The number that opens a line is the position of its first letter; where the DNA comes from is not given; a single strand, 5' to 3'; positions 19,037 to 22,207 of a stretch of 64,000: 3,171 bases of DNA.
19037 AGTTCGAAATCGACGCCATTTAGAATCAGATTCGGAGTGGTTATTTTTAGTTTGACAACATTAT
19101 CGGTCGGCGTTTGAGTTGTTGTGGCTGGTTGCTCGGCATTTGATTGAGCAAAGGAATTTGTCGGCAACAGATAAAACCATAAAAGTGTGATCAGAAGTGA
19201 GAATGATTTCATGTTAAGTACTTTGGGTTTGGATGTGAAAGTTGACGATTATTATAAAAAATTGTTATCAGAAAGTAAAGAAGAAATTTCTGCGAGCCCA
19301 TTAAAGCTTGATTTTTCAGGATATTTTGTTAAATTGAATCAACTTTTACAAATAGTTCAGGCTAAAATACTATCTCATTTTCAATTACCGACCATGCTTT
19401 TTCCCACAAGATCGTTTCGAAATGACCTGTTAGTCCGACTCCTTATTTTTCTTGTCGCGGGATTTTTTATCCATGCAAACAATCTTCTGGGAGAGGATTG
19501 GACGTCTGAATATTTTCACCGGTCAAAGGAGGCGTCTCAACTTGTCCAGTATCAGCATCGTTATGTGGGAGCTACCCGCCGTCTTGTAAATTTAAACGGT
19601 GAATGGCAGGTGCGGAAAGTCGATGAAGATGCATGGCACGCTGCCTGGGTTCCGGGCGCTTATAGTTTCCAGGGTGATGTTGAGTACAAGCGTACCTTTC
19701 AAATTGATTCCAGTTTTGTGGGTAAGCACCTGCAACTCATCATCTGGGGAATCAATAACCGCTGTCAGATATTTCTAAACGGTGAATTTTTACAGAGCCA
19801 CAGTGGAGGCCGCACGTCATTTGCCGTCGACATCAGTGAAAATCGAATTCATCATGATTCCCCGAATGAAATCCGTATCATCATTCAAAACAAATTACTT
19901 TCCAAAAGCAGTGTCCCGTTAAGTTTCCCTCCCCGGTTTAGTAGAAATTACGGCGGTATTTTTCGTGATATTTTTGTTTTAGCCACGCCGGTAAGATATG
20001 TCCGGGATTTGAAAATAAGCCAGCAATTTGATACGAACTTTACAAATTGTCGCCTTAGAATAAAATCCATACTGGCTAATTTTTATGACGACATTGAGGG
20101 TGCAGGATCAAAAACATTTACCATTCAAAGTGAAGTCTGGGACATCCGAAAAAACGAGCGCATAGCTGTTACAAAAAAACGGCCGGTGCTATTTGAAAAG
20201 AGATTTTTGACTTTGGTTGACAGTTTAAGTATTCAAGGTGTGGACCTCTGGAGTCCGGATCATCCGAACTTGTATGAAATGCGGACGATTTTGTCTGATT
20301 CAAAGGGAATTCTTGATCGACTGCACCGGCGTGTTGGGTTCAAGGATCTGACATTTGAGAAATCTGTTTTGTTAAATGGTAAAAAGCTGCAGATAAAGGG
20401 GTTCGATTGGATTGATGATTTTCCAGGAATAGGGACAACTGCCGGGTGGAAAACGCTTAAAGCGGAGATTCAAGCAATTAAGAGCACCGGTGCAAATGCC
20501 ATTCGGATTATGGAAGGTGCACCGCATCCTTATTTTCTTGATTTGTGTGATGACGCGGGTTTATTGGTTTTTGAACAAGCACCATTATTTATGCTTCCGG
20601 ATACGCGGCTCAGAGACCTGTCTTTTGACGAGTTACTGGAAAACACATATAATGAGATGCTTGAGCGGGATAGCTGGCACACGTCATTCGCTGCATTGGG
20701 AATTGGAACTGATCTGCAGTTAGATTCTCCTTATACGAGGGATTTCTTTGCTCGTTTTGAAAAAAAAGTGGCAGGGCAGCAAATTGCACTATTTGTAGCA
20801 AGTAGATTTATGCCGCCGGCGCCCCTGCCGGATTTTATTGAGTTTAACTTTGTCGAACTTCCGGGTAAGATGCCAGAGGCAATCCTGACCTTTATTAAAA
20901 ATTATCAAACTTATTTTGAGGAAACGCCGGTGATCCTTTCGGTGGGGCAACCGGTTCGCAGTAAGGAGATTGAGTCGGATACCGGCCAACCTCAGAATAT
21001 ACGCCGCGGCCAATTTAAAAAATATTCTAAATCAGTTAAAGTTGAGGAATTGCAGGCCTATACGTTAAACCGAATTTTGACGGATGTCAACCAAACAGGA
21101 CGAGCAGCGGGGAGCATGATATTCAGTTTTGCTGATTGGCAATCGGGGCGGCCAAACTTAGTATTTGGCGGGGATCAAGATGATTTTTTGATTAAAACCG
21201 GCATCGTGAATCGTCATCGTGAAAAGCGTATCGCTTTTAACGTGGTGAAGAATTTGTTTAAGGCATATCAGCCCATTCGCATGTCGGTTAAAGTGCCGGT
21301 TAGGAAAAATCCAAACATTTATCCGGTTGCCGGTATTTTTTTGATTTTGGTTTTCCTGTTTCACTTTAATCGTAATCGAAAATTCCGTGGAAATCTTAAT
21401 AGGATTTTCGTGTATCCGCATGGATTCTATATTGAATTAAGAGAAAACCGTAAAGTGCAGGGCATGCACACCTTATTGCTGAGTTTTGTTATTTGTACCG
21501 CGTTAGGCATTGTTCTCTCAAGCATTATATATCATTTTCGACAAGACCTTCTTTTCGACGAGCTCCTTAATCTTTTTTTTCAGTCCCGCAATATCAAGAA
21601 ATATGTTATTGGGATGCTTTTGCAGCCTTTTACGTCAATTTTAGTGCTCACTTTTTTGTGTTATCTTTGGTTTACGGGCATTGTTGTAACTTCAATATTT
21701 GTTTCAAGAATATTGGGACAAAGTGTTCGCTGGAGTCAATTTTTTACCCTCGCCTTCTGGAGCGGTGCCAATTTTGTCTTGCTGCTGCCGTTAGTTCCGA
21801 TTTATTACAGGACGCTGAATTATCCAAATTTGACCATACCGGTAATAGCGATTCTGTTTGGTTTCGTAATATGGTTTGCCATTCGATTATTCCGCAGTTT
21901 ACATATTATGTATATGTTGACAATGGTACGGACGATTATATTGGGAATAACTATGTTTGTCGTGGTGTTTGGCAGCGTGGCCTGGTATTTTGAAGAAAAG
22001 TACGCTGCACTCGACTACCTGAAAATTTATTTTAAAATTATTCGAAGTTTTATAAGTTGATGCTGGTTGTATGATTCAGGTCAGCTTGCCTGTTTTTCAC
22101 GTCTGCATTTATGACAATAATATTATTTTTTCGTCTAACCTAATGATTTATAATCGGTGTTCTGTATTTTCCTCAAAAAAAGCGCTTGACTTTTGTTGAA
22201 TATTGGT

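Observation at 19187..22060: Catalytically dead GH2-like ectodomain fused to a multi-pass membrane domain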

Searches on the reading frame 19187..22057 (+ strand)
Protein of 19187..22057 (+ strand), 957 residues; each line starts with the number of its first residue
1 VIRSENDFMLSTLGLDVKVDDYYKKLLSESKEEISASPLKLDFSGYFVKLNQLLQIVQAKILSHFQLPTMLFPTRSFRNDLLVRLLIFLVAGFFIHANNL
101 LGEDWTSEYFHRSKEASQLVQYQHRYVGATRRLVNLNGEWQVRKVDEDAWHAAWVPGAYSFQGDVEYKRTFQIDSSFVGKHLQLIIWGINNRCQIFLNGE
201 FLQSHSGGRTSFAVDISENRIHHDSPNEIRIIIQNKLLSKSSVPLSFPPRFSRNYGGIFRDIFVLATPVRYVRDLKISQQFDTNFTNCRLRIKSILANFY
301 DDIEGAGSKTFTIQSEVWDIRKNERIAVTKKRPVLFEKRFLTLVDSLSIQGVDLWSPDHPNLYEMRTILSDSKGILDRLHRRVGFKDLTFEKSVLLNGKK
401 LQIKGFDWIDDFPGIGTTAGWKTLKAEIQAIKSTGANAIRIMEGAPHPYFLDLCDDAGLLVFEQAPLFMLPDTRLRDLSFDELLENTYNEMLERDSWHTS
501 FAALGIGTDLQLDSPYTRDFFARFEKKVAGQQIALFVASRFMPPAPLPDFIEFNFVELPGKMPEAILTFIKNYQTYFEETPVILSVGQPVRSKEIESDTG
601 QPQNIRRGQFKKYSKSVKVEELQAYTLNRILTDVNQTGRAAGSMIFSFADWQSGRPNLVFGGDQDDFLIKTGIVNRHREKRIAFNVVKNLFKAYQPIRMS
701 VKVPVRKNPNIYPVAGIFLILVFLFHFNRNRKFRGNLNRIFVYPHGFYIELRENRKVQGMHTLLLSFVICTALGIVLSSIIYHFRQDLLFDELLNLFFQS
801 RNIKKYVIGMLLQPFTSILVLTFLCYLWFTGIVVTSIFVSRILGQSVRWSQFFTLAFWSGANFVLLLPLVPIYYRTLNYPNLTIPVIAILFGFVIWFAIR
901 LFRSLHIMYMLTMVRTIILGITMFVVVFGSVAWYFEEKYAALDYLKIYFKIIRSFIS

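Call 3: search_protein_families(library=pfam, proteins=[window:19187-22057:+], max_evalue=1)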
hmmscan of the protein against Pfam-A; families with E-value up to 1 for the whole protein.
window:19187-22057:+ (957 aa): 5 families
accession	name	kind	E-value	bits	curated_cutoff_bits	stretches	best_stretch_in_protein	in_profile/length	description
PF02836.23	Glyco_hydro_2_C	-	4.2e-11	43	21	1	392-467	6-81/302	Glycosyl hydrolases family 2, TIM barrel domain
PF00703.27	Glyco_hydro_2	-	5.7e-11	43.6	23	1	271-386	2-109/109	Glycosyl hydrolases family 2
PF02837.24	Glyco_hydro_2_N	-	3.2e-10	40.6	28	1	130-268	30-169/169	Glycosyl hydrolases family 2, sugar binding domain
PF22666.2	Glyco_hydro_2_N2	-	8.8e-05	23.1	27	1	164-239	49-123/167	Glycosyl hydrolase 2 galactose-binding domain-like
PF13364.12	BetaGal_ABD2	-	0.0054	17.9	23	0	158-235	29-108/112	Beta-galactosidase second all-beta domain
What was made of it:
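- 19577..19990 (+): GH2 N-terminal jelly-roll ('sugar-binding') domain, residues ~131-268, ending in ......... Pfam PF02837, E 3e-10 (call 3).
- On Glycoside hydrolase family 2 (CAZy GH2, clan GH-A): Pfam PF02837, PF00703 and PF02836 (call 3).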

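Call 4: search_protein_families(library=ncbifam, proteins=[window:19187-22057:+], max_evalue=1)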
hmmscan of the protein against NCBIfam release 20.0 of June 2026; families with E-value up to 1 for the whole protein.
window:19187-22057:+ (957 aa): 11 families
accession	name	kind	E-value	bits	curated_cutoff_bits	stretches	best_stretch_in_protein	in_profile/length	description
NF041462.1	GalA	equivalog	6.2e-36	123.8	900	1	122-478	37-383/763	beta-galactosidase GalA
NF041463.1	GalB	equivalog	2.4e-29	101.8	900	1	111-510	80-479/869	beta-galactosidase GalB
NF007666.0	PRK10340.1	equivalog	2.3e-28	98.6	1284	1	166-465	112-398/1030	beta-galactosidase subunit alpha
NF050095.1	BetGlucuronLacZ4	equivalog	1.8e-27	95.7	950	1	162-471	59-364/666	beta-glucuronidase LacZ4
NF052611.1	beta_gal_Bga2A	equivalog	1.5e-26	92.7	999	1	166-464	116-399/1007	beta-galactosidase, LacZ type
NF007074.0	PRK09525.1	subfamily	4.4e-25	87.6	1221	1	134-503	85-456/1027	beta-galactosidase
NF007538.0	PRK10150.1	equivalog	7.3e-21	74.1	544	1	161-468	63-362/607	beta-glucuronidase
NF049891.1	Bet1-4galacdseBT4156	equivalog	1.2e-17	63.2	1700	1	166-501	80-399/946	exo-beta-1,4-galactosidase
NF041100.1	betagal_LacZ_Ttogales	equivalog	5.7e-16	57.4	2000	1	254-465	192-392/1090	beta-galactosidase LacZ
NF049877.1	GlucurArabfur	equivalog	7e-14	50.4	1800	1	162-484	421-748/1400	beta-d-glucuronidase/beta-L-arabinofuranosidase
NF049890.1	Bet1-4galacdseBT4151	equivalog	1.4e-12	46.4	1500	1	153-509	97-449/952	exo-beta-1,4-galactosidase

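Call 5: search_solved_structures(query=window:19187-22057:+, max_evalue=1, show_alignments=3)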
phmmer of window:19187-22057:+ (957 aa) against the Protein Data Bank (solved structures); distinct sequences matched with E-value up to 1: 122 (the best 60 are shown).
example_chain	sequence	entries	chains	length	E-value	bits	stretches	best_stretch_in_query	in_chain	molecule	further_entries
6ncw_A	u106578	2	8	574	1.7e-28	102.4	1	155-692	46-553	Beta-galacturonidase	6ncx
3gm8_A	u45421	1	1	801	7.2e-22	80.5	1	129-515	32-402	Glycoside hydrolase family 2, candidate beta-glycosidase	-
7rsk_A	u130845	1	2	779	6.7e-21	77.3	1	132-511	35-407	Glycosyl hydrolase family 2, sugar binding domain protein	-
6b6l_A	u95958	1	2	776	6.7e-21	77.2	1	132-511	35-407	Glycosyl hydrolase family 2, sugar binding domain protein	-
6ed1_A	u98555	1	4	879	1.9e-20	75.7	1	163-500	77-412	Glycosyl hydrolase family 2, sugar binding domain protein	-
5t98_A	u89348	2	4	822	3.4e-20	74.9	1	132-519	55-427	Glycoside Hydrolase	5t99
6d8k_A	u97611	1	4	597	5.9e-20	74.1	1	155-513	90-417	Glycosyl hydrolase family 2, sugar binding domain protein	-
7cwd_A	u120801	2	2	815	1.5e-19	72.8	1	132-510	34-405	beta-glalactosidase | beta-galactosidase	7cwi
5euv_A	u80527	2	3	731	8.6e-19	70.3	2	348-524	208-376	Beta-D-galactosidase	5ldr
5ldr_A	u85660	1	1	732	8.6e-19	70.3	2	348-524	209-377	Beta-D-galactosidase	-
3dec_A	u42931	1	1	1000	1.1e-18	69.9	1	166-467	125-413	Beta-galactosidase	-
3bga_A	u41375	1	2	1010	2.5e-18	68.7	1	166-466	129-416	Beta-galactosidase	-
6d8g_A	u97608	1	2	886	3.2e-18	68.4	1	160-510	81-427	Glycosyl hydrolases family 2, sugar binding domain protein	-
5uj6_A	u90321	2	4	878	3.4e-18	68.3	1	160-510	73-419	Glycosyl hydrolases family 2, sugar binding domain protein | Beta-galactosidase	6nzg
6d50_A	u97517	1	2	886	3.5e-18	68.3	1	160-510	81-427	Glycosyl hydrolases family 2, sugar binding domain protein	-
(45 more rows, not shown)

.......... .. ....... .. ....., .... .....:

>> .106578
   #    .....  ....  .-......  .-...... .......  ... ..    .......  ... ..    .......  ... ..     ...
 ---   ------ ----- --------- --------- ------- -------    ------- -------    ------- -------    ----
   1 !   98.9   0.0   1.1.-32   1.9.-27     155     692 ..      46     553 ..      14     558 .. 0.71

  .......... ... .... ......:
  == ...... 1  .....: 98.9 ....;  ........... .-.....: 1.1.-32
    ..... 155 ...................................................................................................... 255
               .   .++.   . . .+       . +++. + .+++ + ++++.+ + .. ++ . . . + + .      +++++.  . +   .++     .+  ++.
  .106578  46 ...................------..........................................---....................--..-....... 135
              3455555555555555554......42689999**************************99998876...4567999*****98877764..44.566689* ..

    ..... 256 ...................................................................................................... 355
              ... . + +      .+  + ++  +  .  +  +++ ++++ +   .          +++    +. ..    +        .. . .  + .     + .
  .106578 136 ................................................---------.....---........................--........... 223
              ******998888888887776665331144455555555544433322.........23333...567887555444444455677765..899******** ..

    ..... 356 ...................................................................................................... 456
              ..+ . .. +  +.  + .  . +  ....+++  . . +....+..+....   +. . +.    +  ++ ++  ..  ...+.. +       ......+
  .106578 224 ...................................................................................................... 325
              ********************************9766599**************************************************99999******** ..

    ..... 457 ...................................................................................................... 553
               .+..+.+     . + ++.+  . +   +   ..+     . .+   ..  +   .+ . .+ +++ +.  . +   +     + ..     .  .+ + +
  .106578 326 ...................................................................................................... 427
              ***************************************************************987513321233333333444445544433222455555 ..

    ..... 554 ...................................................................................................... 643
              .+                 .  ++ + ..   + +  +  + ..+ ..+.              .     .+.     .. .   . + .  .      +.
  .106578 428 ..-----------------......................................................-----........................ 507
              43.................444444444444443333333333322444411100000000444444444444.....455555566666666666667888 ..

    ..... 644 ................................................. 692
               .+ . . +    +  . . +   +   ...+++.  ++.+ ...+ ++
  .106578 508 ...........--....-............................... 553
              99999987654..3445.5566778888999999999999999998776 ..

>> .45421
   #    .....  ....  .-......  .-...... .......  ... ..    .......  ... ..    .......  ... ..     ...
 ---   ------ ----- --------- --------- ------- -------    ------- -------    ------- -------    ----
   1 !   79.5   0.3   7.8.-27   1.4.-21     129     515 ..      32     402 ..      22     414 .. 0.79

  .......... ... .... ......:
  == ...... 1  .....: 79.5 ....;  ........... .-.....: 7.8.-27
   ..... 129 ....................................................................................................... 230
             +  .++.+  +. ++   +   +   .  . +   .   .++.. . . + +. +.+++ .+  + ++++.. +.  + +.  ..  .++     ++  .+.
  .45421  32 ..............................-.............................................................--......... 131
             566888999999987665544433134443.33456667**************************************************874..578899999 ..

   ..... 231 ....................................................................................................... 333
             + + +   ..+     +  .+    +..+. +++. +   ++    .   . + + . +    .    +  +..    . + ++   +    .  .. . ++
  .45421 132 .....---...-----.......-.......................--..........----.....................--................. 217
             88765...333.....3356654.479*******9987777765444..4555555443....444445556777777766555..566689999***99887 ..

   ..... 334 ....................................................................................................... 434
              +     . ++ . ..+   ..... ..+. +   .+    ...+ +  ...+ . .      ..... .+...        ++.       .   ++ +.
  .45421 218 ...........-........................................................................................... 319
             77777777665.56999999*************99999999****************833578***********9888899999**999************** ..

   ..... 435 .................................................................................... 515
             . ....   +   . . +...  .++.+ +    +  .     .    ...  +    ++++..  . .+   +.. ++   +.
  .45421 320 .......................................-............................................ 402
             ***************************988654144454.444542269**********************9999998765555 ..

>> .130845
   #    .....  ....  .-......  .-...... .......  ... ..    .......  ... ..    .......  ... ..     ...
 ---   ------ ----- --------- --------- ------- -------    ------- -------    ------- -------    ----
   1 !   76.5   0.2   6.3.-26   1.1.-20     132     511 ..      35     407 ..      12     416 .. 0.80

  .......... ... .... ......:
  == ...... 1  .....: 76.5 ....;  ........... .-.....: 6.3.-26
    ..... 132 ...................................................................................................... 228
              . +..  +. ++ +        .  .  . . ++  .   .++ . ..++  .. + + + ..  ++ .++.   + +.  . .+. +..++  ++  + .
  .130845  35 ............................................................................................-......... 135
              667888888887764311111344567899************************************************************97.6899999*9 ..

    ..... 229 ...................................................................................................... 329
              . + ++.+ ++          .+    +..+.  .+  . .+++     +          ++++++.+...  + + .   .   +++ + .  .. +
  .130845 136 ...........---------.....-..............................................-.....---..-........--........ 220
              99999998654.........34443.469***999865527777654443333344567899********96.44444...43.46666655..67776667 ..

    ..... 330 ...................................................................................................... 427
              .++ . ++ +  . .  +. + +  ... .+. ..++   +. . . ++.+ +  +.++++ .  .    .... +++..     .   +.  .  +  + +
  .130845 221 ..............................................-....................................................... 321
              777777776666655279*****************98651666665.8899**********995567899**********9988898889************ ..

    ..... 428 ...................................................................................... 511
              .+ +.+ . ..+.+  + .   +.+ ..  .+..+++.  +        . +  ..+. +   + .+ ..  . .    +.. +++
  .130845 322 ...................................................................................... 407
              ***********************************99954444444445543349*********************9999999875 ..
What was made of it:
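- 20351..21271 (+): Complete GH2-type (beta/alpha)8 TIM barrel, residues ~389-695, with eight strands in the model. The phmmer alignment to 6ncw runs to residue 692 (call 5).
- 20708..20713 (+): T508-D509, at the position of the GH2 acid/base motif Asn-Glu (end of barrel strand 4). The alignment to LacZ ends at E461 = residue 509 (call 5).
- Checked: The best PDB sequence hit is the GH2 beta-galacturonidase 6ncw, E 1.7e-28 (call 5).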
